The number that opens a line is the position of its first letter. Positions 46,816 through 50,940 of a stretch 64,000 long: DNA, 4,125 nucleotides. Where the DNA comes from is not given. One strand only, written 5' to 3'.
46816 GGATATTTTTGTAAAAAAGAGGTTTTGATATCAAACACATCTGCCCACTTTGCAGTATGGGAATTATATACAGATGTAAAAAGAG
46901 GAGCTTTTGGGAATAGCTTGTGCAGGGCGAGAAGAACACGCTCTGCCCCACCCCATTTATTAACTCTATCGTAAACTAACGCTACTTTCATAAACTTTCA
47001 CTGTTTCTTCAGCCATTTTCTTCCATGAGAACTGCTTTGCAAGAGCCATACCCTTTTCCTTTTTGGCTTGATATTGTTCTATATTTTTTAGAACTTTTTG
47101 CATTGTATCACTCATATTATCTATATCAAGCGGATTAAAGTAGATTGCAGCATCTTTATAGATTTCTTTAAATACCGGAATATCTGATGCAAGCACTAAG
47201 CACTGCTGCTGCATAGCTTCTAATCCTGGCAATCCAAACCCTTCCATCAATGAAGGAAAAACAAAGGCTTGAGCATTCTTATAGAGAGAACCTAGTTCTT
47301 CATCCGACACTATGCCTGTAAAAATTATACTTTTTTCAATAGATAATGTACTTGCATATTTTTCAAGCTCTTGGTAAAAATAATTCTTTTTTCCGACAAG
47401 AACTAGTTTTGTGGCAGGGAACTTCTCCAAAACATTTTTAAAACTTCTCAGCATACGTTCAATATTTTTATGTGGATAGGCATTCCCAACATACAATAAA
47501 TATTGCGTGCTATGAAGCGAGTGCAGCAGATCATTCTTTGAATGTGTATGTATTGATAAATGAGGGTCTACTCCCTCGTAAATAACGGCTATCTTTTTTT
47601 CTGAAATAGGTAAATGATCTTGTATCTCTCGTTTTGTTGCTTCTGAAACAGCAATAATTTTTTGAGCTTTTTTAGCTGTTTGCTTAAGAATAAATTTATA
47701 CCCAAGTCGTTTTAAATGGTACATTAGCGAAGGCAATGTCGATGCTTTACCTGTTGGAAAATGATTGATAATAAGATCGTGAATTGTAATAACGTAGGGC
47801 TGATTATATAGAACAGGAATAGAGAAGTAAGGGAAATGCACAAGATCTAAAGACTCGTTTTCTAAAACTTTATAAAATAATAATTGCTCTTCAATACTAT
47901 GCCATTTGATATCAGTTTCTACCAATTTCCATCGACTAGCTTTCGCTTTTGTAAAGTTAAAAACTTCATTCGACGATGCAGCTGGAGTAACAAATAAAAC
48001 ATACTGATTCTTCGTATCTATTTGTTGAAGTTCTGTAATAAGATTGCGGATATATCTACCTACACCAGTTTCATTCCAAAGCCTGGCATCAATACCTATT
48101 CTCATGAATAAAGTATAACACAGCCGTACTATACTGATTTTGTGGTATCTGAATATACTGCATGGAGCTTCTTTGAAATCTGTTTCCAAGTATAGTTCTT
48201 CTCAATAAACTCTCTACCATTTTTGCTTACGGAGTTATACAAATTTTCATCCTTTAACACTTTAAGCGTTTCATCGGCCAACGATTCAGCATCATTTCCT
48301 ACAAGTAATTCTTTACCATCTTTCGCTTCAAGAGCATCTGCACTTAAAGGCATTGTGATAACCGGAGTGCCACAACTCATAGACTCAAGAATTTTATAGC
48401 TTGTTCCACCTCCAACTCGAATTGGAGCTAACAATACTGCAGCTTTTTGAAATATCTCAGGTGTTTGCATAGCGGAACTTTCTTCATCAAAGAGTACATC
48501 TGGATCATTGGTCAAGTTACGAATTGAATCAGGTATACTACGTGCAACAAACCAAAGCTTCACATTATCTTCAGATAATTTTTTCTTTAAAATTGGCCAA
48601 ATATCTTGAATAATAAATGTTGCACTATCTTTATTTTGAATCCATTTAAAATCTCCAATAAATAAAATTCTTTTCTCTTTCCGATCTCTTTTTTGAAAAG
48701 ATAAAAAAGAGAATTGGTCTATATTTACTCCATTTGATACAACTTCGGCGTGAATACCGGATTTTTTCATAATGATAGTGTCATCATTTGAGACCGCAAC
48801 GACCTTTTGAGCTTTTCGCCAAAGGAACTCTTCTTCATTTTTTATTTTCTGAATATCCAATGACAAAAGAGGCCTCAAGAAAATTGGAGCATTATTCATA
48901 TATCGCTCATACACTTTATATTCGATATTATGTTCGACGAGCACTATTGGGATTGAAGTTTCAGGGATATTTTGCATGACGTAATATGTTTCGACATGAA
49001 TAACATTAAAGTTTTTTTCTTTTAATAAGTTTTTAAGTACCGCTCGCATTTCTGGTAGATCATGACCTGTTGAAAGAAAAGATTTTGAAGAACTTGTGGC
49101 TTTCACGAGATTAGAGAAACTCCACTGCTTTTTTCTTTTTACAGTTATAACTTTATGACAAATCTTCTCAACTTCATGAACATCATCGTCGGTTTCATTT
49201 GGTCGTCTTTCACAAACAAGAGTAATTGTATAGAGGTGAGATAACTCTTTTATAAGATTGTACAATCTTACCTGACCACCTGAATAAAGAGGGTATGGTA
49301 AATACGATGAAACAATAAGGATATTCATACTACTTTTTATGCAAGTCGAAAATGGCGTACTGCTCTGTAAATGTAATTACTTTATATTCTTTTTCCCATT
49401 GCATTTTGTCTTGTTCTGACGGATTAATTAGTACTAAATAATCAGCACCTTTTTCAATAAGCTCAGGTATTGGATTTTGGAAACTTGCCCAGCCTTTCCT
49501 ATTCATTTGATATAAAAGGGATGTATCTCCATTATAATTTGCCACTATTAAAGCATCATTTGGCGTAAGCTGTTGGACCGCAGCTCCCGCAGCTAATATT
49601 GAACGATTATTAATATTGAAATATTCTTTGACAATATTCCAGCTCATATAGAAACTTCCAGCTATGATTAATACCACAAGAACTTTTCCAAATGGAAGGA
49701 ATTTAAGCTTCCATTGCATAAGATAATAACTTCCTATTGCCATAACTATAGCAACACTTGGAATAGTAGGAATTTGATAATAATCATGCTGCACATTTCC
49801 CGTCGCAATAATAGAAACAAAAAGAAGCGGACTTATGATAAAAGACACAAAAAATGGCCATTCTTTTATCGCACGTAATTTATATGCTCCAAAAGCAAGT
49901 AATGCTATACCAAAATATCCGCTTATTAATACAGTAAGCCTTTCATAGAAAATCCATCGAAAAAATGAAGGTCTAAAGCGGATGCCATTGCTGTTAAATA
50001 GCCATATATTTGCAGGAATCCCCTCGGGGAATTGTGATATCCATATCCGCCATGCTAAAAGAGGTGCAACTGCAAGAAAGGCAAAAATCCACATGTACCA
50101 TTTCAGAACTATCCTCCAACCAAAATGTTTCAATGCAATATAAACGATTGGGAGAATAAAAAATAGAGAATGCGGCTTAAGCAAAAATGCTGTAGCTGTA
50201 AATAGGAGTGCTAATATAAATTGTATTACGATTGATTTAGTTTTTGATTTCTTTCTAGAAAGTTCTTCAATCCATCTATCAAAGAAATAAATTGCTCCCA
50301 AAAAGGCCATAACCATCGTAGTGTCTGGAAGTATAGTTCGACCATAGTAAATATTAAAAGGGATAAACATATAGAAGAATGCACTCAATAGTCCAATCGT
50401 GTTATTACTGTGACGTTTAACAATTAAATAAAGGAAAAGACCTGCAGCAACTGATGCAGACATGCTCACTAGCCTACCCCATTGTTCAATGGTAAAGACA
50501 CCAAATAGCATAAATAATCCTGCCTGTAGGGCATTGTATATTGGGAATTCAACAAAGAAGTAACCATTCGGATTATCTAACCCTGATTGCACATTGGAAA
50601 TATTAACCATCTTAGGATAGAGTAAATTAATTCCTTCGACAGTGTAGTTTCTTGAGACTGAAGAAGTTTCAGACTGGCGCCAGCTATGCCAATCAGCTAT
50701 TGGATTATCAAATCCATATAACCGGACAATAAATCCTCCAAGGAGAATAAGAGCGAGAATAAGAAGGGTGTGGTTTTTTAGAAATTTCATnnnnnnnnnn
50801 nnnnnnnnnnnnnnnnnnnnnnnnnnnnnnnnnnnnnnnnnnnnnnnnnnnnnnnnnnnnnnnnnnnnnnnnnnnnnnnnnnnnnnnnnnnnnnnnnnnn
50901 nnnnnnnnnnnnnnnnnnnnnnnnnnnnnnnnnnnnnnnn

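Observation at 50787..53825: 1012-aa fusion of a WaaL/PglL-like Wzy_C domain with a GT-C-like polytopic domain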

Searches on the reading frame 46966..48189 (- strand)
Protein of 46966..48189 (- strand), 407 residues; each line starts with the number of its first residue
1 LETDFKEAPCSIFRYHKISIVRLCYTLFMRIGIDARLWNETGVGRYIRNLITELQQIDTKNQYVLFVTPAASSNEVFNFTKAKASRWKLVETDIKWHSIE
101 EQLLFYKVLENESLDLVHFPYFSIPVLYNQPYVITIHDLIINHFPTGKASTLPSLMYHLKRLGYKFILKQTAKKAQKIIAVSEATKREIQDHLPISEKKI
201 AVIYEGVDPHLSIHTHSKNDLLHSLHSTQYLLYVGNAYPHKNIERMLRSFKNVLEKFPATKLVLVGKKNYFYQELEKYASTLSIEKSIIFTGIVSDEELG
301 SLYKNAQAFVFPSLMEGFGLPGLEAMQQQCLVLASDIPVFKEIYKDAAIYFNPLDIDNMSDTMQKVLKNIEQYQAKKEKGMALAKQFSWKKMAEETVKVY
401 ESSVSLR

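Call 11: search_protein_families(library=pfam, proteins=[window:46966-48189:-], max_evalue=0.001)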
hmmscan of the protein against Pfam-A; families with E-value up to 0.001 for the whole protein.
window:46966-48189:- (407 aa): 6 families
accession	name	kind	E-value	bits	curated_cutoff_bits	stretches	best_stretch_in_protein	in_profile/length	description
PF00534.26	Glycos_transf_1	-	4.8e-31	108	26.4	1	229-379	16-168/172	Glycosyl transferases group 1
PF13692.12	Glyco_trans_1_4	-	9.1e-25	88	27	1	229-369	2-142/142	Glycosyl transferases group 1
PF13439.12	Glyco_transf_4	-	4.6e-18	66.3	28.5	1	42-209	3-168/170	Glycosyltransferase Family 4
PF20706.3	GT4-conflict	-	6.8e-08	32.3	26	1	172-335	144-311/385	Family 4 Glycosyltransferase in conflict systems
PF13579.12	Glyco_trans_4_4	-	0.00013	22.8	29.7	1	41-204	1-156/158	Glycosyl transferase 4-like domain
PF00982.27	Glyco_transf_20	-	0.00042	19.6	32.5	0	293-381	359-451/473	Glycosyltransferase family 20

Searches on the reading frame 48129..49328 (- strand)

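Call 11: search_protein_families(library=pfam, proteins=[window:48129-49328:-], max_evalue=0.001)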
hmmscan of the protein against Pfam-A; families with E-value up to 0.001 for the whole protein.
window:48129-49328:- (399 aa): 4 families
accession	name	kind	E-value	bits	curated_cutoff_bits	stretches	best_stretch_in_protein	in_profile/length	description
PF13692.12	Glyco_trans_1_4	-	4.2e-18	66.4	27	1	219-360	2-142/142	Glycosyl transferases group 1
PF13439.12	Glyco_transf_4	-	3.2e-12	47.2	28.5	1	16-204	2-169/170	Glycosyltransferase Family 4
PF00534.26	Glycos_transf_1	-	3.5e-11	43.4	26.4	1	244-373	37-171/172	Glycosyl transferases group 1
PF13524.12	Glyco_trans_1_2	-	2.8e-09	37.5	25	1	287-389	38-143/144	Glycosyl transferase-like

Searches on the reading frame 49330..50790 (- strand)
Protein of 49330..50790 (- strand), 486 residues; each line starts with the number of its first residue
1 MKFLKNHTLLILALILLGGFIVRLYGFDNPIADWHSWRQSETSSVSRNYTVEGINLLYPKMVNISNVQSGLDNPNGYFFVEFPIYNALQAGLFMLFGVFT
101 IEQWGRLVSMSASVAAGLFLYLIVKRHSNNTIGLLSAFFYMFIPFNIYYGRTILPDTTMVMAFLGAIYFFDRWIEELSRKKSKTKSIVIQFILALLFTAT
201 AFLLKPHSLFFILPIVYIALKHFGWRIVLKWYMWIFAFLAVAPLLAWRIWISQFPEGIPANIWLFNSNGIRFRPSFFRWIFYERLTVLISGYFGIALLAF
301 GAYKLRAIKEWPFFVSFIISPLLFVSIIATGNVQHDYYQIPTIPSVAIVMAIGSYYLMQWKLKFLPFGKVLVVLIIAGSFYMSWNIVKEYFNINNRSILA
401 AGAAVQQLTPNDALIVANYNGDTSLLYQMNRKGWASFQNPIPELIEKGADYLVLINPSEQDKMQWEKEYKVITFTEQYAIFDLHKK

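Call 6: search_protein_families(library=pfam, proteins=[window:49330-50790:-], max_evalue=1)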
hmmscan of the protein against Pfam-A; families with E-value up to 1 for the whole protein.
window:49330-50790:- (486 aa): 1 family
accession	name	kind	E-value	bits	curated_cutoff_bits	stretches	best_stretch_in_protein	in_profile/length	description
PF13231.12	PMT_2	-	3.5e-12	47.2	26.1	1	83-247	4-157/160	Dolichyl-phosphate-mannose-protein mannosyltransferase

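Call 7: search_protein_families(library=ncbifam, proteins=[window:49330-50790:-], max_evalue=1)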
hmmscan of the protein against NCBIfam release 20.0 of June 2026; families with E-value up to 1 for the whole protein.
window:49330-50790:- (486 aa): 1 family
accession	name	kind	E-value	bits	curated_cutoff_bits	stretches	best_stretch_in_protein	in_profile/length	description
NF011326.0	PRK14740.1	equivalog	0.61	9.9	57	1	111-124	8-21/29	K(+)-transporting ATPase subunit F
